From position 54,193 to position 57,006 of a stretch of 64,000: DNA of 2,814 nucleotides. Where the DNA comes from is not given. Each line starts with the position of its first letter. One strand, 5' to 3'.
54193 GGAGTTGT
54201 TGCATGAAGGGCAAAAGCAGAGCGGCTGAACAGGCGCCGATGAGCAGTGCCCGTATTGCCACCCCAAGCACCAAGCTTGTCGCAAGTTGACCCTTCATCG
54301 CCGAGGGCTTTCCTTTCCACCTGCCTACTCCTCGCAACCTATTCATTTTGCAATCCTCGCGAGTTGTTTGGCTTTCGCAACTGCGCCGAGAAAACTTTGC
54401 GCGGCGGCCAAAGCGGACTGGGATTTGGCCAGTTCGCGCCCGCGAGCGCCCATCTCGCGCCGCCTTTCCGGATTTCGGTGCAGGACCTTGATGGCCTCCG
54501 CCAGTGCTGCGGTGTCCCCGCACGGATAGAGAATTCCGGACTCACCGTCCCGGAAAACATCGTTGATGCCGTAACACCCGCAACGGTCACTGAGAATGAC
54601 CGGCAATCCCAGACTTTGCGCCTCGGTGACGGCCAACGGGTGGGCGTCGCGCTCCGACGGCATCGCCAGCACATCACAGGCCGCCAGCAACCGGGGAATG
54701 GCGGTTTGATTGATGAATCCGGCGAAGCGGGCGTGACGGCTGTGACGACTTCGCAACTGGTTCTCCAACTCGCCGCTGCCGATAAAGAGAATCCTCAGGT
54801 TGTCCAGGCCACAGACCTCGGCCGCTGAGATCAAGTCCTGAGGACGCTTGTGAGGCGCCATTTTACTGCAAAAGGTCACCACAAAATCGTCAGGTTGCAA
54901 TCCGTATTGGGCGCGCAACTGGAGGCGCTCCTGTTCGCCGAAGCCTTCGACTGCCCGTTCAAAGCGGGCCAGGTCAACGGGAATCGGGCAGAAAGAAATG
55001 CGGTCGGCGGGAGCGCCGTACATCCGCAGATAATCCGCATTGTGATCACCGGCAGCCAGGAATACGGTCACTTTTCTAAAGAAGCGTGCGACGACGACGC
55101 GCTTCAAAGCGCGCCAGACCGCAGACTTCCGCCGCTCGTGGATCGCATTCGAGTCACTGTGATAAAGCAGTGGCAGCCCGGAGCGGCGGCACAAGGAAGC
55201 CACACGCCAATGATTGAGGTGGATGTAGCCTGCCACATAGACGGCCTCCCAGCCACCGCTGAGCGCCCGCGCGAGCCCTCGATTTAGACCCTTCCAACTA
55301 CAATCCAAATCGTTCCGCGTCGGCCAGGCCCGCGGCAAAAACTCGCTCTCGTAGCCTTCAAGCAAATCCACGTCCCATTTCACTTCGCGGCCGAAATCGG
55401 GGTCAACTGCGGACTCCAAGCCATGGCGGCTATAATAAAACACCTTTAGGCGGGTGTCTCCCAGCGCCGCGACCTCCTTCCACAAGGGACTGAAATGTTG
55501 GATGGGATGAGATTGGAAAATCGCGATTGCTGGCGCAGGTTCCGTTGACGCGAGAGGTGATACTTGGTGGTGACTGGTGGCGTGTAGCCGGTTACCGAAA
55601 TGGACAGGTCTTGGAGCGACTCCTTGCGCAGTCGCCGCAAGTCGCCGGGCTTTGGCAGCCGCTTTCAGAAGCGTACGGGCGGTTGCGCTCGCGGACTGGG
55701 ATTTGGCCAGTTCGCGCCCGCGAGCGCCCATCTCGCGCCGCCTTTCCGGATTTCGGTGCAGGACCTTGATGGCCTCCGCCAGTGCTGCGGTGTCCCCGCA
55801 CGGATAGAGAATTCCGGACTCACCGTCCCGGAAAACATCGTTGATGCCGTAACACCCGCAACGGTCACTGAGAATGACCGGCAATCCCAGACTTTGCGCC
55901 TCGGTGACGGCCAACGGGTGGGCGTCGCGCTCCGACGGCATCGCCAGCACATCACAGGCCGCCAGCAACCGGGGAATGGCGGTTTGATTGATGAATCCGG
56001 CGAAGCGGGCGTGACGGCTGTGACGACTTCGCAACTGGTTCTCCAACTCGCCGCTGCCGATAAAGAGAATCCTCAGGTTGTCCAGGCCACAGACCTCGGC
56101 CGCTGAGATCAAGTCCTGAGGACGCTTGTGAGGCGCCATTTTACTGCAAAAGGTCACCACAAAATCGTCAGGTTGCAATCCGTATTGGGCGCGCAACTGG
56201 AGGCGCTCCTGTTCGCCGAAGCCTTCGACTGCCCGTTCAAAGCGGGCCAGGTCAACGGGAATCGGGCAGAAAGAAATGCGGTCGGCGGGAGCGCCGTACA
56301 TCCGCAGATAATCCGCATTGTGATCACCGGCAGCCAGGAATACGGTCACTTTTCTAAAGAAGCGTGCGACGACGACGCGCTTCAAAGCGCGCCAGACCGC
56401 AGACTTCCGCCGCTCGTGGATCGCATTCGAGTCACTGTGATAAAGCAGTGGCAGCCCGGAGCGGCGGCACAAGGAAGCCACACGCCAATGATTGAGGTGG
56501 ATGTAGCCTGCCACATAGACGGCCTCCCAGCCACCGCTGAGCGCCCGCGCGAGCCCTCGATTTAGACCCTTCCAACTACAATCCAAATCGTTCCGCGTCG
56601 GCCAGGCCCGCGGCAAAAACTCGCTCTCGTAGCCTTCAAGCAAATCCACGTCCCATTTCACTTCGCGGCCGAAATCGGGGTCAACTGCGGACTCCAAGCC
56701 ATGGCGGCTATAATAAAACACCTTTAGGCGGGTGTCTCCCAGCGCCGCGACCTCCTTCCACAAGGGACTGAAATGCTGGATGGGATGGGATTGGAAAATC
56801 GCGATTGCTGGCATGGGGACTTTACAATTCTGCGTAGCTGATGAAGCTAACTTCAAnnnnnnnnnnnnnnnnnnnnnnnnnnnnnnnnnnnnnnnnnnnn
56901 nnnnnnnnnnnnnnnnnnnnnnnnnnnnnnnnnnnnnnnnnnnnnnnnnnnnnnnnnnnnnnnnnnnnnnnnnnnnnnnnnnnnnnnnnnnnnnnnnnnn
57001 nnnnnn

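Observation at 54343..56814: A near-perfect 1278-bp-period direct repeat fuses two complete glycosyltransferase units into one ORF, while the unit tails have diverged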

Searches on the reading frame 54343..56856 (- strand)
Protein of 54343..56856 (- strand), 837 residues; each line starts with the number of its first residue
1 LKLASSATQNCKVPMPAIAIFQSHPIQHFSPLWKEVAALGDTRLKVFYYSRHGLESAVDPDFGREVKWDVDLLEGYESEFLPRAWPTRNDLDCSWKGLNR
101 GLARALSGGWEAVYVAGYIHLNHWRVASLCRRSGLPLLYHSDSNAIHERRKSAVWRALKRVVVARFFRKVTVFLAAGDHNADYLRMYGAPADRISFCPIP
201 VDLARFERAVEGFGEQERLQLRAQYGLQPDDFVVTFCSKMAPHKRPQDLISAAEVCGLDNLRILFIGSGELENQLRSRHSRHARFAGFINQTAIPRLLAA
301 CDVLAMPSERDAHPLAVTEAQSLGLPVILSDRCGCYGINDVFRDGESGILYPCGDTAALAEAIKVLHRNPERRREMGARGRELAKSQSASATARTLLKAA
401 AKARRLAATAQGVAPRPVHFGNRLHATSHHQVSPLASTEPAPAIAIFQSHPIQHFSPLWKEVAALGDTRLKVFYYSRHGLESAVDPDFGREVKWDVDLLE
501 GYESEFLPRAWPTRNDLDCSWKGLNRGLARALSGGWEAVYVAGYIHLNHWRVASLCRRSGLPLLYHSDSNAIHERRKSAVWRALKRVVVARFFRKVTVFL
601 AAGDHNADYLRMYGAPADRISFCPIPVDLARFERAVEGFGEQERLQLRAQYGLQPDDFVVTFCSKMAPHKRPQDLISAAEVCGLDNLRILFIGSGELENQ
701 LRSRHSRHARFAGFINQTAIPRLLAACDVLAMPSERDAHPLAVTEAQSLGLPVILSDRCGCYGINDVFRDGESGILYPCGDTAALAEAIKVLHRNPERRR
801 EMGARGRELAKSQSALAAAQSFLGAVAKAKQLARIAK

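Call 5: search_protein_families(library=pfam, proteins=[window:54343-56814:-], max_evalue=0.01)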
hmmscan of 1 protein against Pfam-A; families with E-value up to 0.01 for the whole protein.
window:54343-56814:- (823 aa): 8 families
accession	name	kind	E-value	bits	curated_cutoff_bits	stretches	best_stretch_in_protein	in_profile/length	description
PF00534.26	Glycos_transf_1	-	1.3e-56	191.2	26.4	2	206-368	4-171/172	Glycosyl transferases group 1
PF13692.12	Glyco_trans_1_4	-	5.5e-46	156.8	27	2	219-354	3-141/142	Glycosyl transferases group 1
PF13524.12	Glyco_trans_1_2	-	2.7e-17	63.5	25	2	245-381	13-141/144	Glycosyl transferase-like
PF20706.3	GT4-conflict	-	3.4e-14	53.1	26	2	276-376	271-379/385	Family 4 Glycosyltransferase in conflict systems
PF13439.12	Glyco_transf_4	-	2e-09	38.1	28.5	2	531-617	76-170/170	Glycosyltransferase Family 4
PF13579.12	Glyco_trans_4_4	-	6.8e-09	36.7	29.7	2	86-184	61-156/158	Glycosyl transferase 4-like domain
PF04413.22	Glycos_transf_N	-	6.9e-05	22.9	23.9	0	116-183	109-172/179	3-Deoxy-D-manno-octulosonic-acid transferase (kdotransferase)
PF13276.12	HTH_21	-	0.0024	18.5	28.1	0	102-121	33-52/60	HTH-like domain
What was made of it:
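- On GT4 / Pfam Glycos_transf_1 retaining GT-B glycosyltransferases: PF13692 at 156.8 bits, with two stretches (call 5).
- Two complete GT4 units: Pfam (call 5).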

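Call 6: find_homologous_proteins(query=window:54343-56814:-)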
Query window:54343-56814:- (823 aa): 17 proteins with E <= 0.001 among 8000 candidates.
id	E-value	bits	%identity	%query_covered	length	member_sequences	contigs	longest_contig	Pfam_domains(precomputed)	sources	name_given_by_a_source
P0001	4.7e-58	215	33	46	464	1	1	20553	PF00534.27,PF13579.13,PF13439.13,PF13692.13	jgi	jgi:glycosyltransferase involved in cell wall biosynthesis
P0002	2.6e-56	209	35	46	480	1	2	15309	PF00534.27,PF13579.13,PF20706.4,PF13692.13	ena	-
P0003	5.1e-54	202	36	46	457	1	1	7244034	PF00534.27,PF13692.13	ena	-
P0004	2.0e-52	197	34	44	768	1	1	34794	PF00534.27,PF13579.13,PF13524.13,PF13439.13,PF20706.4,PF13692.13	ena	-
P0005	2.2e-20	91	29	22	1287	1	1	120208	PF00534.27,PF13477.13,PF13579.13,PF13524.13,PF13439.13,PF13692.13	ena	-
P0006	6.5e-13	66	29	46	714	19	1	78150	PF13641.13,PF00534.27,PF20706.4,PF13692.13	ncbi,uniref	ncbi:glycosyltransferase [Brevundimonas sp.]|uniref:glycosyltransferase n=1 Tax=Brevundimonas sp. Ta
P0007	8.7e-11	59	30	28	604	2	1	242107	PF13847.13,PF13489.13,PF00534.27,PF13649.13,PF13579.13,PF13524.13,PF13439.13,PF05219.18,PF08241.19,PF08242.19,PF13692.13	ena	-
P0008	1.0e-10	59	30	24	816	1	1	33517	PF00534.27,PF13579.13,PF13524.13,PF13439.13,PF20706.4,PF13692.13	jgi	jgi:glycosyltransferase involved in cell wall biosynthesis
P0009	1.4e-9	55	25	70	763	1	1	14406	PF00534.27,PF20706.4,PF13692.13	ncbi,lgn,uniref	ncbi:glycosyltransferase family 4 protein [Pontiella sp.]|uniref:glycosyltransferase family 4 protei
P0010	2.2e-9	54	30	26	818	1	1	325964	PF00534.27,PF13579.13,PF13524.13,PF13439.13,PF20706.4,PF13692.13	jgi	jgi:glycosyltransferase involved in cell wall biosynthesis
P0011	1.3e-7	48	24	54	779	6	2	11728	PF00534.27,PF13579.13,PF13524.13,PF13439.13,PF20706.4,PF13692.13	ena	-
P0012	1.8e-6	45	26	34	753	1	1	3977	PF13263.13,PF00534.27,PF13579.13,PF13524.13,PF13439.13,PF20706.4,PF13692.13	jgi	jgi:glycosyltransferase involved in cell wall biosynthesis/predicted metal-dependent phosphoesterase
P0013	3.0e-6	44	28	21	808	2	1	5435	PF00534.27,PF13579.13,PF13439.13,PF20706.4,PF13692.13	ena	-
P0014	3.5e-6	44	25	31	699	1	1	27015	PF00534.27,PF13579.13,PF13439.13,PF20706.4,PF13692.13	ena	-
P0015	5.4e-6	43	38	12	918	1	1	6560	PF02543.22,PF00534.27,PF13524.13,PF13692.13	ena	-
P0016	7.2e-6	43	40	11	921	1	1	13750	PF00534.27,PF13524.13,PF13439.13,PF20706.4,PF13692.13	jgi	jgi:glycosyltransferase involved in cell wall biosynthesis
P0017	5.0e-4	37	24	32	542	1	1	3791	PF00534.27,PF13579.13,PF13524.13,PF13439.13,PF13692.13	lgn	-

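Call 7: find_encoding_contigs(protein=window:54343-56814:-, flank=10000)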
Protein window:54343-56814:- (823 aa): no gene with exactly this product is on record in the collection.

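Call 8: find_encoding_contigs(protein=window:54343-56856:-, flank=10000)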
Protein window:54343-56856:- (837 aa): no gene with exactly this product is on record in the collection.

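Call 37: find_related_loci(query=window:54346-56814:-, collection=metagenome_contigs, flank=6000)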
Query window:54346-56814:- (823 aa) in metagenome_contigs; peptide patterns used: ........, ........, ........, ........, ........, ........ (x = any residue, [..] = any of these).
17 stretches matched a pattern; 1 encode a relative of the query (tblastn E <= 1e-3); 1 distinct loci.
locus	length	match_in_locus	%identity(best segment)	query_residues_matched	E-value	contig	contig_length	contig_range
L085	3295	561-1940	45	4-823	2e-122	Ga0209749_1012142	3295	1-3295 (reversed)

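Call 59: predict_structure(alignment_id=A2)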
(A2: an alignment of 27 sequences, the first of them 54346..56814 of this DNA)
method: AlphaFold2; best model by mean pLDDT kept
length: 823 residues; sequences in the alignment: 27
mean_pLDDT: 91.5   pTM: 0.54
mean pLDDT of the five models: 91.5, 91.3, 91.1, 89.6, 89.1
residues with pLDDT >= 90: 648; 70-90: 141; 50-70: 9; < 50: 25
segments of 3 or more residues with pLDDT < 50: 399-423
pLDDT, mean of each block of 10 residues (from residue 1): 90 94 90 93 84 90 94 85 92 95 93 95 95 92 93 96 97 96 95 92 96 97 96 96 95 95 86 93 98 95 97 97 96 98 98 98 98 95 95 72 38 35 71 92 93 90 82 82 90 82 77 92 95 93 97 91 90 94 96 94 95 91 95 98 98 96 96 97 93 89 94 98 92 97 93 94 97 98 97 94 94 94 85
secondary structure, 60 per line:
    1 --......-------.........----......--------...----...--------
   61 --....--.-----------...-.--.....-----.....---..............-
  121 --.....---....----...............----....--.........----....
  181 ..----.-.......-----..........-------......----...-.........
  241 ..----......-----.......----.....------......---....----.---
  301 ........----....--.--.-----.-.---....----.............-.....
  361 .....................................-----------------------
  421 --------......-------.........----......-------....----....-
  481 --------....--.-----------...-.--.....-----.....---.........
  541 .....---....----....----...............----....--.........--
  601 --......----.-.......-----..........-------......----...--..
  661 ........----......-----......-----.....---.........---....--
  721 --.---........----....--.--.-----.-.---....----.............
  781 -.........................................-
elements in order (helices of 4 or more, strands of 3 or more residues): E3-8 H16-24 E29-34 E43-45 E50-52 E63-66 H88-92 E98-102 H106-119 E123-127 H131-134 H139-153 E158-161 H164-172 E180-182 H189-195 H201-210 E218-223 H232-242 E247-252 H258-264 E269-273 H280-285 E289-292 H301-308 E313-316 E334-337 H342-354 H356-373 H375-397 E429-434 H442-450 E455-460 E468-471 E476-479 E489-492 H514-518 E524-528 H532-545 E549-552 H557-560 H565-579 E584-587 H590-598 E606-608 H615-621 H627-636 E644-649 H659-668 E673-678 H684-689 E695-699 H703-711 E715-718 H727-734 E739-742 E760-763 H768-780 H782-799 H801-822
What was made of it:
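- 55621..55690 (-): Tail 1, residues 375-397, the C-terminal helix of unit 1, plus GGA at the position of the ancestral stop. It is homologous to tail 2 but only 57% identical in nt. Predicted helix 375-397 (call 59).
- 54343..54412 (-): Tail 2, residues 801-823, the C-terminal helix of unit 2, plus TGA. The stop overlaps an ATG of the downstream gene (ATGA). Helix 801-822 (call 59).
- On GT4 / Pfam Glycos_transf_1 retaining GT-B glycosyltransferases: The AlphaFold2 model has mean pLDDT 91.5, alternating strand/helix domains in both units, and terminal helices 375-397 and 801-822 (call 59).
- On Multi-module (WbdA-like) polysaccharide polymerising glycosyltransferases: Calls 5 and 59.
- AlphaFold2 mean pLDDT 91.5, both tails helical, residues 399-423 below 50 (call 59).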

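Call 62: fold_search(model_id=the predicted structure, library=pdb)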
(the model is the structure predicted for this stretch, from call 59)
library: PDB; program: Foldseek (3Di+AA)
matches with E <= 10: 1675; with E <= 0.001: 465
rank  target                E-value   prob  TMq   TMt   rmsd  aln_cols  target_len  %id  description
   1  8qoy                  1.1e-18  1.00  0.31  0.25  26.1       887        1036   13  Capsular polysaccharide synthesis multienzyme of Actinobacillus Pleuropneumoniae serotype 3 (released 2024-07-03)
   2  4xsp_A                1.9e-18  1.00  0.36  0.76   4.3       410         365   17  Crystal structure of Anabaena Alr3699/HepE in complex with UDP (released 2016-01-13)
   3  4xso_A                4.9e-18  1.00  0.36  0.77   4.3       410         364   18  Crystal structure of apo-form Alr3699/HepE from Anabaena sp. strain PCC 7120 (released 2016-01-13)
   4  8dqd                  5.8e-18  1.00  0.35  0.71   5.5       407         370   19  Structure of the Campylobacter concisus glycosyltransferase PglA (released 2024-01-17)
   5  4xsu_A                7.1e-18  1.00  0.35  0.72   5.0       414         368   17  Crystal structure of Anabaena Alr3699/HepE in complex with UDP and glucose (released 2016-01-13)
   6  8dvz                  9.8e-18  1.00  0.35  0.72   5.1       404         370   19  Structure of the Campylobacter concisus glycosyltransferase PglA R282V variant (released 2024-01-17)
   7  4xsu_B                2.0e-17  1.00  0.35  0.73   4.8       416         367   17  Crystal structure of Anabaena Alr3699/HepE in complex with UDP and glucose (released 2016-01-13)
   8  8dvw                  3.6e-17  1.00  0.36  0.73   4.8       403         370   19  Structure of the Campylobacter concisus glycosyltransferase PglA R203Q (released 2024-01-17)
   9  4xsr_B                7.1e-17  1.00  0.34  0.72   4.6       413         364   17  Crystal structure of Anabaena Alr3699/HepE in complex with UDP-glucose (released 2016-01-13)
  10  3c4q_B                9.3e-17  1.00  0.36  0.71   5.0       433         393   20  Structure of the retaining glycosyltransferase MshA : The first step in mycothiol biosynthesis. Organism : Corynebacte (released 2008-04-01)
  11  3c48_B                9.8e-17  1.00  0.26  0.49  12.0       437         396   20  Structure of the retaining glycosyltransferase MshA: The first step in mycothiol biosynthesis. Organism: Corynebacteri (released 2008-03-25)
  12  3fro_A                1.4e-16  1.00  0.35  0.63   8.7       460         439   17  Crystal structure of Pyrococcus abyssi glycogen synthase with open and closed conformations (released 2010-01-12)
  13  6kih_B                3.2e-16  1.00  0.35  0.68   5.5       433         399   18  Sucrose-phosphate synthase (tll1590) from Thermosynechococcus elongatus (released 2020-05-27)
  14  6kih_A                5.2e-16  1.00  0.36  0.69   5.5       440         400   18  Sucrose-phosphate synthase (tll1590) from Thermosynechococcus elongatus (released 2020-05-27)
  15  3c48_A                5.2e-16  1.00  0.25  0.47  12.0       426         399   19  Structure of the retaining glycosyltransferase MshA: The first step in mycothiol biosynthesis. Organism: Corynebacteri (released 2008-03-25)
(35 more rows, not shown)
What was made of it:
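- On GT4 / Pfam Glycos_transf_1 retaining GT-B glycosyltransferases: The best Foldseek matches are GT4 structures, with target-normalised TM 0.71-0.79 (call 62).
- Foldseek matches to the GT4 enzymes HepE, PglA, MshA, BshA and PimB' (call 62).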
